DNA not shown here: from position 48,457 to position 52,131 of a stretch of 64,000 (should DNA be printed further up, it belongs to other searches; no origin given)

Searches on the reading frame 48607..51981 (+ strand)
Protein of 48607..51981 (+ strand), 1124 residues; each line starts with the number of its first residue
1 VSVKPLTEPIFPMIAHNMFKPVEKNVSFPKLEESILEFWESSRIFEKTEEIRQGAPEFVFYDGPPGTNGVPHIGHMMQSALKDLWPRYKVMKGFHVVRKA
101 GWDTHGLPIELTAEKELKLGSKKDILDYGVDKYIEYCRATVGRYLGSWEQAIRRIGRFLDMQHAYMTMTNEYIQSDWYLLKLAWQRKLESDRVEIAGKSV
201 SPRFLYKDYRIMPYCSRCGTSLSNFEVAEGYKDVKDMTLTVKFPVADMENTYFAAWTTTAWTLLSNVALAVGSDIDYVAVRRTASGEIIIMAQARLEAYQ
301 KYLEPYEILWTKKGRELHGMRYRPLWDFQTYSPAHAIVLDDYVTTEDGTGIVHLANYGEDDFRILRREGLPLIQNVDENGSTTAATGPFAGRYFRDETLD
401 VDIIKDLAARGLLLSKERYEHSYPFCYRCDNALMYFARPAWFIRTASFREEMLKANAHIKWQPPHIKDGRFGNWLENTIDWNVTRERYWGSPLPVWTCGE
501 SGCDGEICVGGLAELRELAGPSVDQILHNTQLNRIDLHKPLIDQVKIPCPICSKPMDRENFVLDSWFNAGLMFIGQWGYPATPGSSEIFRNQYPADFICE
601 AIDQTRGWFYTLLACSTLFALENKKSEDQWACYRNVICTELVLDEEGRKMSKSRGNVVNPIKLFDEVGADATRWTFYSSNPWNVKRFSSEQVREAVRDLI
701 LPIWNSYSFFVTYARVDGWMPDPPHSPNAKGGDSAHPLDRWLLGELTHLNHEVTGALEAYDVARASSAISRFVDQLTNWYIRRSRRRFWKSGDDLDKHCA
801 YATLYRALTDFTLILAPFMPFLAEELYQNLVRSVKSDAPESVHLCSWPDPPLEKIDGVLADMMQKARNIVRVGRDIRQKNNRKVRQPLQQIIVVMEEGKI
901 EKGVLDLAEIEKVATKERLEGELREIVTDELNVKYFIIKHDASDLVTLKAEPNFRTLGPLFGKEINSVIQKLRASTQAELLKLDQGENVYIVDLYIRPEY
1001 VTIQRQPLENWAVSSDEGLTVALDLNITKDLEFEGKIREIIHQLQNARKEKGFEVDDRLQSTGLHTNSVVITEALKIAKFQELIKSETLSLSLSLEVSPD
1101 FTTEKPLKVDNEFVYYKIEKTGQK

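Call 46: search_protein_families(library=pfam, proteins=[window:48607-51981:+], max_evalue=0.001)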
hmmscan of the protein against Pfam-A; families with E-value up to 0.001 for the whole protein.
window:48607-51981:+ (1124 aa): 5 families
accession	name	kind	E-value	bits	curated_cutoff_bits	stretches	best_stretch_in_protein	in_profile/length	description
PF00133.28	tRNA-synt_1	-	4.3e-100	335.8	22.7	1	35-680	2-406/414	tRNA synthetases class I (I, L, M and V)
PF19302.4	DUF5915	-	3.1e-41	141.5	27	1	925-1120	2-194/195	Domain of unknown function (DUF5915)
PF08264.19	Anticodon_1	-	5.4e-34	117.6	25.1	1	739-890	1-146/148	Anticodon-binding domain of tRNA ligase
PF09334.17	tRNA-synt_1g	-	9.5e-19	67.9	20.1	2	67-116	10-59/391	tRNA synthetases class I (M)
PF01921.24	tRNA-synt_1f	-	0.00013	21.5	27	1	640-698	273-331/360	tRNA synthetases class I (K)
